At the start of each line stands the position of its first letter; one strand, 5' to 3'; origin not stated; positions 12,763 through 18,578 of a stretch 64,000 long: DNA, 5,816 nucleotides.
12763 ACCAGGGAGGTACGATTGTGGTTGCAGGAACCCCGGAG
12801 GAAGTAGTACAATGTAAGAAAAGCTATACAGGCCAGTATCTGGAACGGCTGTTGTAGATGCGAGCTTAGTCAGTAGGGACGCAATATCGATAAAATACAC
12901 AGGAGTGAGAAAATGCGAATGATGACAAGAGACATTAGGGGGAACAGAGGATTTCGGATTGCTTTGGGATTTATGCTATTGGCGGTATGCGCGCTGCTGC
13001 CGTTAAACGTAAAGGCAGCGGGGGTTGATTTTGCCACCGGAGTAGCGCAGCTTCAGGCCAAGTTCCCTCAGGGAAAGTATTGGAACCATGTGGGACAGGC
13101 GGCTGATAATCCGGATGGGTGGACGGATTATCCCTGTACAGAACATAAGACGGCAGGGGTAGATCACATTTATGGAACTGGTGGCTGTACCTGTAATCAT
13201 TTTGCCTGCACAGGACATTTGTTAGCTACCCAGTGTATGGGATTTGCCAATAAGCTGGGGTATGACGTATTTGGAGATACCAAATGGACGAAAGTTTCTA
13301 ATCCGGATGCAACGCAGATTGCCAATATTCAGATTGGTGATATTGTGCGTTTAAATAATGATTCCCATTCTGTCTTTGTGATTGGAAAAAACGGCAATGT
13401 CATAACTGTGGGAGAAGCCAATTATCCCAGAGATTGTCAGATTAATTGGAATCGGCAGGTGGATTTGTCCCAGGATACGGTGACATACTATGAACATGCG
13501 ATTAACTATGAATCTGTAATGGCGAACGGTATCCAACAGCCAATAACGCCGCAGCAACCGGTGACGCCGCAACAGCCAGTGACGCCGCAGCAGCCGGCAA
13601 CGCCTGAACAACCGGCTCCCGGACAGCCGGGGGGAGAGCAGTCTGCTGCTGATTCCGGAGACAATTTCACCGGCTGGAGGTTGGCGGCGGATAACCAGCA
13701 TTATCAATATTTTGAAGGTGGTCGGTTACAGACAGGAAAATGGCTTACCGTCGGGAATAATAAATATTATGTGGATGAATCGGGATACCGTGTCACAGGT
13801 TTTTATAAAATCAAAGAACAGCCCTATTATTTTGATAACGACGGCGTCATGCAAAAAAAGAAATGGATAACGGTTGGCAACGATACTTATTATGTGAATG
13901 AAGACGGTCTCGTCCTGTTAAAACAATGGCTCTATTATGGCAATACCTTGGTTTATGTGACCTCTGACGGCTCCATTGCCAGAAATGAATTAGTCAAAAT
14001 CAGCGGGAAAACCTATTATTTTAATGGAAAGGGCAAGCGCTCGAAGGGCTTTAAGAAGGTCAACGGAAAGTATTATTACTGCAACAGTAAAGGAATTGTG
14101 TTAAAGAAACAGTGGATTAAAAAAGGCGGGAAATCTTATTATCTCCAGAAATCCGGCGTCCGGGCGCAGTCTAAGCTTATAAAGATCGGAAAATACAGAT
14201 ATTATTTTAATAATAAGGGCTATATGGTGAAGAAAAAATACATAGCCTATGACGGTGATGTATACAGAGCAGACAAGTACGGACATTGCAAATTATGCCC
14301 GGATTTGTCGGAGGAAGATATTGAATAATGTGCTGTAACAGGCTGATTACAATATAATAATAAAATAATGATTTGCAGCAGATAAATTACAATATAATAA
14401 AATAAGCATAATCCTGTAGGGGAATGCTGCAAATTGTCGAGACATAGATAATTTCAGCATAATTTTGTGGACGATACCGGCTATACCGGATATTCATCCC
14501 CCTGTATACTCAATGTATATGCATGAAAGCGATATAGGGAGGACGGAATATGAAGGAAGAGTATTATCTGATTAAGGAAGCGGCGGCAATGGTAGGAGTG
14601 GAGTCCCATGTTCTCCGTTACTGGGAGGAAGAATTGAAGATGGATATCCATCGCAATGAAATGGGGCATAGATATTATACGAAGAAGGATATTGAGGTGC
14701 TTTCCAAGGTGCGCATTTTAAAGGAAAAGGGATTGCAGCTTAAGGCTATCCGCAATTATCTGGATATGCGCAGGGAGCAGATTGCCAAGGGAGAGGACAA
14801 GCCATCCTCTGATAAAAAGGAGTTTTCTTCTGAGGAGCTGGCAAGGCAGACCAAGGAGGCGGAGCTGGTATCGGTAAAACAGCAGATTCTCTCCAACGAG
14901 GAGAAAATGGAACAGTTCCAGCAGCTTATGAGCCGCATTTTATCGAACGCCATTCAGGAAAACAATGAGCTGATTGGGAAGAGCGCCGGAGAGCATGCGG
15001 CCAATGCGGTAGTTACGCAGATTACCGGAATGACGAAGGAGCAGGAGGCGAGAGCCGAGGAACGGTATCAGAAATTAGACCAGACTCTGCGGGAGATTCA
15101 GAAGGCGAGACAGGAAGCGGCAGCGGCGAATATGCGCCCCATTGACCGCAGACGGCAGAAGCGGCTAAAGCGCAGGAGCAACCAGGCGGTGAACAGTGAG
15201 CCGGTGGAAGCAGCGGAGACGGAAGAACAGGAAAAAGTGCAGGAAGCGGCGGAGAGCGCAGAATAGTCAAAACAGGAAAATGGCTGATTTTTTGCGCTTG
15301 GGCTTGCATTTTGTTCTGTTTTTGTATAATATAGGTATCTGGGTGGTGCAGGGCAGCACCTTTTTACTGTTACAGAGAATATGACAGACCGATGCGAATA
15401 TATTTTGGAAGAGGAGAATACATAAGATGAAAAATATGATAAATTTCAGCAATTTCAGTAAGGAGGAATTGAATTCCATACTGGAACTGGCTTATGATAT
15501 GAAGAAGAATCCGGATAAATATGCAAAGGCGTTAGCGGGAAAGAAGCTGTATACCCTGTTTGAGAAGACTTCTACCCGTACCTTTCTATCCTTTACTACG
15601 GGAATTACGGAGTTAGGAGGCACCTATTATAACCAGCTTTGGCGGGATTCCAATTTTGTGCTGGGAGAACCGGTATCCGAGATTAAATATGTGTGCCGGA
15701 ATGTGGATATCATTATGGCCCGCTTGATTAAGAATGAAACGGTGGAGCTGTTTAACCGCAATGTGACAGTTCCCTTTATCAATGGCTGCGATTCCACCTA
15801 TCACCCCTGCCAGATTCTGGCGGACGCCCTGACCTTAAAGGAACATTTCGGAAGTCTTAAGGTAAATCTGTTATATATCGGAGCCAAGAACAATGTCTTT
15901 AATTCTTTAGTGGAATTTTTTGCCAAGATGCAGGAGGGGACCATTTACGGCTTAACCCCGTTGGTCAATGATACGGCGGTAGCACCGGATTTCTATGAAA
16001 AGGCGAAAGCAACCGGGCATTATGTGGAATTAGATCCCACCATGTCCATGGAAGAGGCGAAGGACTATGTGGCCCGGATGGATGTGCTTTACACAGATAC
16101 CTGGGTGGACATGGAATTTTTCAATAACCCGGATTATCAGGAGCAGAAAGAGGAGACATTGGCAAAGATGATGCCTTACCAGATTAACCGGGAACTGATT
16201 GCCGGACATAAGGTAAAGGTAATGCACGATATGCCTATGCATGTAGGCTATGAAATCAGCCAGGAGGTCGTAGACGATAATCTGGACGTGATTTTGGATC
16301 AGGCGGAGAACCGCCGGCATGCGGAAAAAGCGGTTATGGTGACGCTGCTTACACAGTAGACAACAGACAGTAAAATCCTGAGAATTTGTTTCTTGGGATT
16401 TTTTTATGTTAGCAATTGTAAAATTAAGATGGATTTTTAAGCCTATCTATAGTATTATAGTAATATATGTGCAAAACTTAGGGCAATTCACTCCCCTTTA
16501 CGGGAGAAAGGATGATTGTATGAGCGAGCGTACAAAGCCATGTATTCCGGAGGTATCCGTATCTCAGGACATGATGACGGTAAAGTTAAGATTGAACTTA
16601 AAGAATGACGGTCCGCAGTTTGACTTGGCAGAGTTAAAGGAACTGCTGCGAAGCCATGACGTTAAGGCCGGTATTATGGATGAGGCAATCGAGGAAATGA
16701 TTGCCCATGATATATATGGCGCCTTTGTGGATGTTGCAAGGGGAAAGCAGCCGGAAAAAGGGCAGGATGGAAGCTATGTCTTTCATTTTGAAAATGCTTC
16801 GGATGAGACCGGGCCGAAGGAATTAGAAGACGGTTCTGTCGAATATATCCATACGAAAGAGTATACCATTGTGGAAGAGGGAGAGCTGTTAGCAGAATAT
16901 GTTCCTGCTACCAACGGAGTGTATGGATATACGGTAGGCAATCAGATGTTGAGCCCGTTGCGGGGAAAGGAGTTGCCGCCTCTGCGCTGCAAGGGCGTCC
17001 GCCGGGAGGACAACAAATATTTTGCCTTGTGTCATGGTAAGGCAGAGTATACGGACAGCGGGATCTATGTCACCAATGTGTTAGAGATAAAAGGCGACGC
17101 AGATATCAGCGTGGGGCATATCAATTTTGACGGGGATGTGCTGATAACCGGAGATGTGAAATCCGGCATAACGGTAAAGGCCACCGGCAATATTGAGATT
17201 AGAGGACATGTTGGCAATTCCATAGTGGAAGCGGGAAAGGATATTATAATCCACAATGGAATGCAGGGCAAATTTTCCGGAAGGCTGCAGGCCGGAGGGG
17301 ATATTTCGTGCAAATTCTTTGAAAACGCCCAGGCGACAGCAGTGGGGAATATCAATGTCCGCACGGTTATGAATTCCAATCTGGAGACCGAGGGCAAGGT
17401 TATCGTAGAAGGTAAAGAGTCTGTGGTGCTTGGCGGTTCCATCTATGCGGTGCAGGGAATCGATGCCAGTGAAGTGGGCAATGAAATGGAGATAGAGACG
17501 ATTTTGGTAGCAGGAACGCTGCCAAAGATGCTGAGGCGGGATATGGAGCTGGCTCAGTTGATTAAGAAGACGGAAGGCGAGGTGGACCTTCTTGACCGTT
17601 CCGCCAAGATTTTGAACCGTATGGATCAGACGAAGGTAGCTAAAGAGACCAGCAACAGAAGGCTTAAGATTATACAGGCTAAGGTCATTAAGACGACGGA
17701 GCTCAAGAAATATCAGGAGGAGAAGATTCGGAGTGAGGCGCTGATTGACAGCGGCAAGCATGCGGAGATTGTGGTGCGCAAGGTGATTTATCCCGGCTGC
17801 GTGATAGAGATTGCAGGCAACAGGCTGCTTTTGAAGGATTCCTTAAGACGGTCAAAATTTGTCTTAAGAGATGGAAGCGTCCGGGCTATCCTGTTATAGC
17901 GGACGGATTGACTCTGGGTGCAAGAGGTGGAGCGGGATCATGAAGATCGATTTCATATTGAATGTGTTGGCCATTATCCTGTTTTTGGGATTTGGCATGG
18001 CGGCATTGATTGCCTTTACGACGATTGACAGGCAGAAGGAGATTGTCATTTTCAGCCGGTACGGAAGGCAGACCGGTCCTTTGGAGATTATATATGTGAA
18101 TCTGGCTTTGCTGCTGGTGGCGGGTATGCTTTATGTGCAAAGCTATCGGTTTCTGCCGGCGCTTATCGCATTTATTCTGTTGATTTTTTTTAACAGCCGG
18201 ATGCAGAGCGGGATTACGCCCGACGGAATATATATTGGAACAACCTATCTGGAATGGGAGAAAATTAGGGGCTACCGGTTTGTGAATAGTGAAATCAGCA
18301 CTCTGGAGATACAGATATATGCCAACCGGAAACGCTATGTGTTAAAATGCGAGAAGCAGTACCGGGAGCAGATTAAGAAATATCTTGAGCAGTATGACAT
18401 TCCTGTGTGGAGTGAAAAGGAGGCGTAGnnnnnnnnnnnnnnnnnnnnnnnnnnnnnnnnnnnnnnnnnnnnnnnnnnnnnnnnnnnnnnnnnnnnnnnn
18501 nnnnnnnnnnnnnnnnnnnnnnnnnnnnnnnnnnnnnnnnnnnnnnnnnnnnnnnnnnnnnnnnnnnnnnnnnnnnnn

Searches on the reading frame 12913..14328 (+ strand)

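Call 62: search_protein_families(library=pfam, proteins=[window:12913-14328:+], max_evalue=0.0001)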
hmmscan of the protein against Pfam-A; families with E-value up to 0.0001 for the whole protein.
window:12913-14328:+ (471 aa): 3 families
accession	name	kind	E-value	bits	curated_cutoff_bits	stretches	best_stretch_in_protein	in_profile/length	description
PF01473.26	Choline_bind_1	-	6.8e-20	70.7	20.5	0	295-313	1-19/19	Putative cell wall binding repeat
PF19127.6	Choline_bind_3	-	5e-19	68.4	27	1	294-332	1-40/47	Choline-binding repeat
PF19085.6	Choline_bind_2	-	4.2e-13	49.7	27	1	303-332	10-36/38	Choline-binding repeat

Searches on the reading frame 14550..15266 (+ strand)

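Call 63: search_protein_families(library=pfam, proteins=[window:14550-15266:+], max_evalue=0.0001)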
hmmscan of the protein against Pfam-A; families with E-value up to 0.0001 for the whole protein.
window:14550-15266:+ (238 aa): 2 families
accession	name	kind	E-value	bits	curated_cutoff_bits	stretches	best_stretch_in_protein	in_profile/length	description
PF13411.12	MerR_1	-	4.4e-21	75.2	21.6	1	6-72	1-67/69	MerR HTH family regulatory protein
PF00376.29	MerR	-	3.3e-07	30.5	28.2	1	8-43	2-38/38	MerR family regulatory protein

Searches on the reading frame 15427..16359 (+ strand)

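Call 63: search_protein_families(library=pfam, proteins=[window:15427-16359:+], max_evalue=0.0001)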
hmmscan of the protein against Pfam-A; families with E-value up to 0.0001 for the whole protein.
window:15427-16359:+ (310 aa): 2 families
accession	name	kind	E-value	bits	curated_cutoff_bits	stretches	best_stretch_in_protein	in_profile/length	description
PF00185.30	OTCace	-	3.4e-37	128.3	29.4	1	146-306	3-156/157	Aspartate/ornithine carbamoyltransferase, Asp/Orn binding domain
PF02729.26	OTCace_N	-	3.2e-31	108.8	29.9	1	2-139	1-148/148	Aspartate/ornithine carbamoyltransferase, carbamoyl-P binding domain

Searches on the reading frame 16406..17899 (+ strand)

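Call 63: search_protein_families(library=pfam, proteins=[window:16406-17899:+], max_evalue=0.0001)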
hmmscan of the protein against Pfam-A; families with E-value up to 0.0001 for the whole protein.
window:16406-17899:+ (497 aa): 2 families
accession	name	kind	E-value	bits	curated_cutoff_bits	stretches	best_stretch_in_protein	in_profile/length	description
PF03961.19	FapA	-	9.3e-59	199.7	31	1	224-491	1-271/272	Flagellar Assembly Protein A beta solenoid domain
PF20250.3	FapA_N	-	5.2e-33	114.3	27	1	49-216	2-176/178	Flagellar Assembly Protein A N-terminal region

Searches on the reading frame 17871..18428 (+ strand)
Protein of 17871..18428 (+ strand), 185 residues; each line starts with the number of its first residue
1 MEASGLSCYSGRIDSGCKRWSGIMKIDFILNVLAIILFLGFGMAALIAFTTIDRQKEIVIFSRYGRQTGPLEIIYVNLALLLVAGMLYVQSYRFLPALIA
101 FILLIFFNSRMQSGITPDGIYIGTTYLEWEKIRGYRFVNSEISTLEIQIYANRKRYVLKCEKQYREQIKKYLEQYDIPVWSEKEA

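Call 63: search_protein_families(library=pfam, proteins=[window:17871-18428:+], max_evalue=0.0001)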
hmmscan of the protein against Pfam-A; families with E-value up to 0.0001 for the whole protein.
window:17871-18428:+ (185 aa): 1 family
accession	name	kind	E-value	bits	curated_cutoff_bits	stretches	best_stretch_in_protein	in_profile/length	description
PF18923.6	DUF5673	-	2e-12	47.4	26.7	1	112-176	2-65/66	Domain of unknown function (DUF5673)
